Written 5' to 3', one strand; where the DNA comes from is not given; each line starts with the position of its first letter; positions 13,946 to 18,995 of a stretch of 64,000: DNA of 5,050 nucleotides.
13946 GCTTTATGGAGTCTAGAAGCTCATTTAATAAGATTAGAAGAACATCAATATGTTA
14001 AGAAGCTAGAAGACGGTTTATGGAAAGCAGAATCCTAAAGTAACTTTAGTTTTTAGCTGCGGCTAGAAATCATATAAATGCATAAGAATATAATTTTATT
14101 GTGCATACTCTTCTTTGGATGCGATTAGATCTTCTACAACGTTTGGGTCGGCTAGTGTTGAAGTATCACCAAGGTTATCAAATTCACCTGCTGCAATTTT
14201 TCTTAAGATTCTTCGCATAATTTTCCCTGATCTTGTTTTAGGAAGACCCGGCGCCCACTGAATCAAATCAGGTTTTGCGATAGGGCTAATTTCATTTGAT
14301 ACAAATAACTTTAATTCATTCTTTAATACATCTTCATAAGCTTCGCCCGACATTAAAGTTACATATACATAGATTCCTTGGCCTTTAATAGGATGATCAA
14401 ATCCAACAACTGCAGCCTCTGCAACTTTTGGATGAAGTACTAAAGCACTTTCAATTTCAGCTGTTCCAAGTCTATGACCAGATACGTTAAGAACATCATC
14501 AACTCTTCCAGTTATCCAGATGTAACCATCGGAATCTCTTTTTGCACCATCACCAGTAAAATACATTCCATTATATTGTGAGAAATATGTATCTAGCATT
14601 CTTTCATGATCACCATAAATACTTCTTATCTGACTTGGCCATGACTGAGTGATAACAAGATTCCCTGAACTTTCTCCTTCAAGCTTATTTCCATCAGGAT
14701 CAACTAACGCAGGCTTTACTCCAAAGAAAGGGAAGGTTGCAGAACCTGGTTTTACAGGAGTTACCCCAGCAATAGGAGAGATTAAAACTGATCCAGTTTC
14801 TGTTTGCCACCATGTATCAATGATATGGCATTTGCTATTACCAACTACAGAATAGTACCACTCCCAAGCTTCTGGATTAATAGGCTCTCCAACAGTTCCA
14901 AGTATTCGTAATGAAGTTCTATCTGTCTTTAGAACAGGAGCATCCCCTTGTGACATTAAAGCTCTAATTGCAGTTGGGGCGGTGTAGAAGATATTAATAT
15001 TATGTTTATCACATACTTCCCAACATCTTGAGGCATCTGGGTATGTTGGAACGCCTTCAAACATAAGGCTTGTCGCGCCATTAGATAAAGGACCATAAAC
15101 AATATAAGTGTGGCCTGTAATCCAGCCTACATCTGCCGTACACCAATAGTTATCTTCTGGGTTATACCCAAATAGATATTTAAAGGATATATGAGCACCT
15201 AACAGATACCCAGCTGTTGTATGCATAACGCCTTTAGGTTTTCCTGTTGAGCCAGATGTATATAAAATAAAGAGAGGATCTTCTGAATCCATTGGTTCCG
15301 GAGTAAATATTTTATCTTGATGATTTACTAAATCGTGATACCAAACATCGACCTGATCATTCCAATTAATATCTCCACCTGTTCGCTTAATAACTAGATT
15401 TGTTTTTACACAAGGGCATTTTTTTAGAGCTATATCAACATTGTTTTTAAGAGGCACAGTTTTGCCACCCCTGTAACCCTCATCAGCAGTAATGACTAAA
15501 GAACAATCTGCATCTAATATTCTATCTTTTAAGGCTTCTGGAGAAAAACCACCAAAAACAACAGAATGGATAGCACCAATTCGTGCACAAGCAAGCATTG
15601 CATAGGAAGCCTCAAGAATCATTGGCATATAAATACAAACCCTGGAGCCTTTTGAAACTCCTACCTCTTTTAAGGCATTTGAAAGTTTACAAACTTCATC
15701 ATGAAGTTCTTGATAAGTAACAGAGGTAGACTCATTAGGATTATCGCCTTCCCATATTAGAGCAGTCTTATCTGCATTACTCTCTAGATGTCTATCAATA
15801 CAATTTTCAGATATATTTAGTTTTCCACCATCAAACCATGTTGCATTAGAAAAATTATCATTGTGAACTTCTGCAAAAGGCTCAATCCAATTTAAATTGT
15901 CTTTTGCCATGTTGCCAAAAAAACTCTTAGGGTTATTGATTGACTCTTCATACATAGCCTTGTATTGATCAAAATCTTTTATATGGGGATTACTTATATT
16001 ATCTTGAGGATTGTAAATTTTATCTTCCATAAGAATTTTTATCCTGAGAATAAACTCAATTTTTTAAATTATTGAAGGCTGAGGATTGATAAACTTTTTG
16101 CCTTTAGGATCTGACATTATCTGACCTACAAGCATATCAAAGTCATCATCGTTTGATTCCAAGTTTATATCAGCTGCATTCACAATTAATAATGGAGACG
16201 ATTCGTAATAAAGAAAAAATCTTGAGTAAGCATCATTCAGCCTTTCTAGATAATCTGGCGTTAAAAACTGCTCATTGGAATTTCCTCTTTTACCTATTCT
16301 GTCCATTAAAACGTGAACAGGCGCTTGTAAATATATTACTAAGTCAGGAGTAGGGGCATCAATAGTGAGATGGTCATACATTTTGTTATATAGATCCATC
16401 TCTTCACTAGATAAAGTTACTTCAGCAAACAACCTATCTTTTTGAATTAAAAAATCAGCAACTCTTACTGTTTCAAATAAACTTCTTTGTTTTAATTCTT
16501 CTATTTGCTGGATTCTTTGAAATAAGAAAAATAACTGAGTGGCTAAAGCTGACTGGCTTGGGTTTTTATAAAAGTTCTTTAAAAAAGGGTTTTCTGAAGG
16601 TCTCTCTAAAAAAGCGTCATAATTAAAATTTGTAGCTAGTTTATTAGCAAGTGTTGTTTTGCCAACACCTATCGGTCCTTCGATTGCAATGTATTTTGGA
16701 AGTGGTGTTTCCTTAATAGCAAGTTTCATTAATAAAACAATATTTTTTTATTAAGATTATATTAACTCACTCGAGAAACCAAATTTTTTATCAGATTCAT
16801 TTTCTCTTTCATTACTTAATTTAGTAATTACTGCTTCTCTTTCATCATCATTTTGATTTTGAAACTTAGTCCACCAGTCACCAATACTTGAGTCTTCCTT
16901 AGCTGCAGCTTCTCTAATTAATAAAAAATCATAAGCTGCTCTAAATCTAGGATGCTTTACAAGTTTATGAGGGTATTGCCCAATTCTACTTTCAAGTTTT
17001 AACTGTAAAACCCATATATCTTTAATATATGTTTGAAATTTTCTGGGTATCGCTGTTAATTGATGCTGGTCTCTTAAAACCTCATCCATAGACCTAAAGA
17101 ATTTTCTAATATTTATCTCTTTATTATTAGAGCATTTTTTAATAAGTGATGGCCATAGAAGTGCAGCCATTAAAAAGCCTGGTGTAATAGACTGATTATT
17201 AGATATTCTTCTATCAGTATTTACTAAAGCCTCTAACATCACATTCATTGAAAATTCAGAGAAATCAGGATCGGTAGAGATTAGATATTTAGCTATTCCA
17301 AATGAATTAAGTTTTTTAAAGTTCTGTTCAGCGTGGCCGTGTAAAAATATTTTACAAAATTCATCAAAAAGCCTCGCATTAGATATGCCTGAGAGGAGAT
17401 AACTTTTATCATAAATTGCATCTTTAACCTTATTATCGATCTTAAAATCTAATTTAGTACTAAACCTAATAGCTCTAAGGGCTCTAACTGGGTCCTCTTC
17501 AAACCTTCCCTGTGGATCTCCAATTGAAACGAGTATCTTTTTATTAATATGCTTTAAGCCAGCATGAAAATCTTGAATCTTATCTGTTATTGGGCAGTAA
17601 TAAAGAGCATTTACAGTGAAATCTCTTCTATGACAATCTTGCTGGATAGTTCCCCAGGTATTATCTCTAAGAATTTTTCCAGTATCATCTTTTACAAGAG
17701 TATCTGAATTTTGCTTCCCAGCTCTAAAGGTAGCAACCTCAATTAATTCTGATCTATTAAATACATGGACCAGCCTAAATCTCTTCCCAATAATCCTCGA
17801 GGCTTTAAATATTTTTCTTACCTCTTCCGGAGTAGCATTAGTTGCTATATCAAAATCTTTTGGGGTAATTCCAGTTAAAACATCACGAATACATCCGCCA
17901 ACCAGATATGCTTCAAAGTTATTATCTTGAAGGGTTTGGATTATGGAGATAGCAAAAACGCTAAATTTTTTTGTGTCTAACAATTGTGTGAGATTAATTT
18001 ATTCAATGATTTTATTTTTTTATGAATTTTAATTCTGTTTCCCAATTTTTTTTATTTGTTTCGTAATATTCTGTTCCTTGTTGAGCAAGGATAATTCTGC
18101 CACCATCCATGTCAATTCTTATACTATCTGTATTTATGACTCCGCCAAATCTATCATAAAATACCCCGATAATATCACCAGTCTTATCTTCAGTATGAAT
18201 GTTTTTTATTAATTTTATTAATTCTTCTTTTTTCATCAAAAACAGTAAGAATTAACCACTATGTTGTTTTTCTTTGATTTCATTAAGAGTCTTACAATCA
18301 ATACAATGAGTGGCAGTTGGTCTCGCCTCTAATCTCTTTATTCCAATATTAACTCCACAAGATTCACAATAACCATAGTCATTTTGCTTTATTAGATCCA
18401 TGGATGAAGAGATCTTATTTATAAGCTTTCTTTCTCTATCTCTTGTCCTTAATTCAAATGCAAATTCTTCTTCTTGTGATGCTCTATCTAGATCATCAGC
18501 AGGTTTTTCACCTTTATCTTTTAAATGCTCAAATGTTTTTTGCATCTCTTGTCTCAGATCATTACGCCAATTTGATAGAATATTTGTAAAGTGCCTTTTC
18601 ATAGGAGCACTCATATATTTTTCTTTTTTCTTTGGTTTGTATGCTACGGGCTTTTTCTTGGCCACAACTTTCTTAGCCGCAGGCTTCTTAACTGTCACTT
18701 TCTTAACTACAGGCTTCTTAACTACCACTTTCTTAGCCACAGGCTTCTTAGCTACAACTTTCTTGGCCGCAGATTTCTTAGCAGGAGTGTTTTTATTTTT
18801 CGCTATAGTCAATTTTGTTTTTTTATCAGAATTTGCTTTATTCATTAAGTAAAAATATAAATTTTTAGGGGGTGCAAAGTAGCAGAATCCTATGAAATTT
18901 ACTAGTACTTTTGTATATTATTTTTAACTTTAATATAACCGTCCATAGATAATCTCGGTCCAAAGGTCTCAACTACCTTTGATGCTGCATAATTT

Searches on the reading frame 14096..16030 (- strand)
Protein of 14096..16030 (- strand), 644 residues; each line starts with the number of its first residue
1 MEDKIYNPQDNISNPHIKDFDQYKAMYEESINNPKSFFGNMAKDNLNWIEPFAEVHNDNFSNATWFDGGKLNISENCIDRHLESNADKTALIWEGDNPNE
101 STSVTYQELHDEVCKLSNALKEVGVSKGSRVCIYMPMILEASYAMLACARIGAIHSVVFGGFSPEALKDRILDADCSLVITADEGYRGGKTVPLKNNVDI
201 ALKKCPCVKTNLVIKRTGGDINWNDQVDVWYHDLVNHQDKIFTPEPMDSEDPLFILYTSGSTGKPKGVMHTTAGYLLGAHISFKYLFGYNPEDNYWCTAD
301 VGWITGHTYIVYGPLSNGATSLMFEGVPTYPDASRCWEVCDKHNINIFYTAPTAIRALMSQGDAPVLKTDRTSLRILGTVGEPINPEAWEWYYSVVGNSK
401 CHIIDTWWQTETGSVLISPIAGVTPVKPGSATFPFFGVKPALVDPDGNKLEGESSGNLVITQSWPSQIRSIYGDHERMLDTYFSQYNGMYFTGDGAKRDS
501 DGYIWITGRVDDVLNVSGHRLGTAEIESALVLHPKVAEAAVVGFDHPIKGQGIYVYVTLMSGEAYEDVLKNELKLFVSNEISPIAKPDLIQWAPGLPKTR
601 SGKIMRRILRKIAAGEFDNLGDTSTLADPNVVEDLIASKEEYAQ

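Call 10: search_protein_families(library=pfam, proteins=[window:14096-16030:-], max_evalue=0.00001)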
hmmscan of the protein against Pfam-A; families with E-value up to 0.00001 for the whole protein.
window:14096-16030:- (644 aa): 3 families
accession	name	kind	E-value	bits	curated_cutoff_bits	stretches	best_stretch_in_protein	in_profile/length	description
PF00501.34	AMP-binding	-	1.8e-85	287.5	29.9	1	79-462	2-376/384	AMP-binding enzyme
PF13193.12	AMP-binding_C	-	7.6e-22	78.5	24.5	1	525-603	1-76/76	AMP-binding enzyme C-terminal domain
PF16177.11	ACAS_N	-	1.3e-17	63.7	27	1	23-77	1-55/55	Acetyl-coenzyme A synthetase N-terminus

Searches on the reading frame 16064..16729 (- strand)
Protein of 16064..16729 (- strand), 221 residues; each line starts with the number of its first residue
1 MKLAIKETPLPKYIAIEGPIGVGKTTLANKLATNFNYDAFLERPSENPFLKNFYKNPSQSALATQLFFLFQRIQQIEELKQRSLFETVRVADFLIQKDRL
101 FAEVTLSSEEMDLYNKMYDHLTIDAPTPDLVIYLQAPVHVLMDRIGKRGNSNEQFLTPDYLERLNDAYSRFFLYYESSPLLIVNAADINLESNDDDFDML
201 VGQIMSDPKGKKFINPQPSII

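Call 10: search_protein_families(library=pfam, proteins=[window:16064-16729:-], max_evalue=0.00001)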
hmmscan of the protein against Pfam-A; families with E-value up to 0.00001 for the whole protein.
window:16064-16729:- (221 aa): 3 families
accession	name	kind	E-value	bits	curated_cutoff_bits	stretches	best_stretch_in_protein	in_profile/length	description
PF01712.25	dNK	-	2.1e-39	135.9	27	1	14-204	1-198/203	Deoxynucleoside kinase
PF02223.23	Thymidylate_kin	-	1.3e-09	38.5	27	1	16-173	1-164/185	Thymidylate kinase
PF13238.12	AAA_18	-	3.2e-07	31.3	29.4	1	14-153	1-116/128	AAA domain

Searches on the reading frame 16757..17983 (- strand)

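Call 10: search_protein_families(library=pfam, proteins=[window:16757-17983:-], max_evalue=0.00001)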
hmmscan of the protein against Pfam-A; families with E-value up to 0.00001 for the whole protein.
window:16757-17983:- (408 aa): 3 families
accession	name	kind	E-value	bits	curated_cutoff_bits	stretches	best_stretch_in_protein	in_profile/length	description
PF01743.26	PolyA_pol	-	2.5e-33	115.5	23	1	25-151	1-125/126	Poly A polymerase head domain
PF12626.12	PolyA_pol_arg_C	-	2.6e-33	115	22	1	295-395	9-109/119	Polymerase A arginine-rich C-terminus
PF12627.12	PolyA_pol_RNAbd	-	2.1e-13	50.3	22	1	179-235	1-57/64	Probable RNA and SrmB- binding site of polymerase A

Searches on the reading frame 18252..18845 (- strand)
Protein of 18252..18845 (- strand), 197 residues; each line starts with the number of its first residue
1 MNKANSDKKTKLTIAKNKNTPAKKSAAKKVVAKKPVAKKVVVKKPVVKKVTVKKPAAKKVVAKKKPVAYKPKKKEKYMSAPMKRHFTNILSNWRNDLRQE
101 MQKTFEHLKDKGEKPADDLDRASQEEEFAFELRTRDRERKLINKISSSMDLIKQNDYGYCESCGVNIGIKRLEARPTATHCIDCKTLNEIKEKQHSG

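Call 11: search_protein_families(library=pfam, proteins=[window:18252-18845:-], max_evalue=0.00001)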
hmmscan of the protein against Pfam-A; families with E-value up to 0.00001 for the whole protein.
window:18252-18845:- (197 aa): 3 families
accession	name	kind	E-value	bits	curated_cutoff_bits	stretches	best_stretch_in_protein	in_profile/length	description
PF21157.2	DksA_N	-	3.4e-26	91.7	27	1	84-151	3-70/71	DnaK suppressor protein DksA, N-terminal domain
PF01258.23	zf-dskA_traR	-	5.4e-12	45.9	24.9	1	156-186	2-32/36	Prokaryotic dksA/traR C4-type zinc finger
PF07382.16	HC2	-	1.5e-07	32.2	40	1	17-75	5-63/194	Histone H1-like nucleoprotein HC2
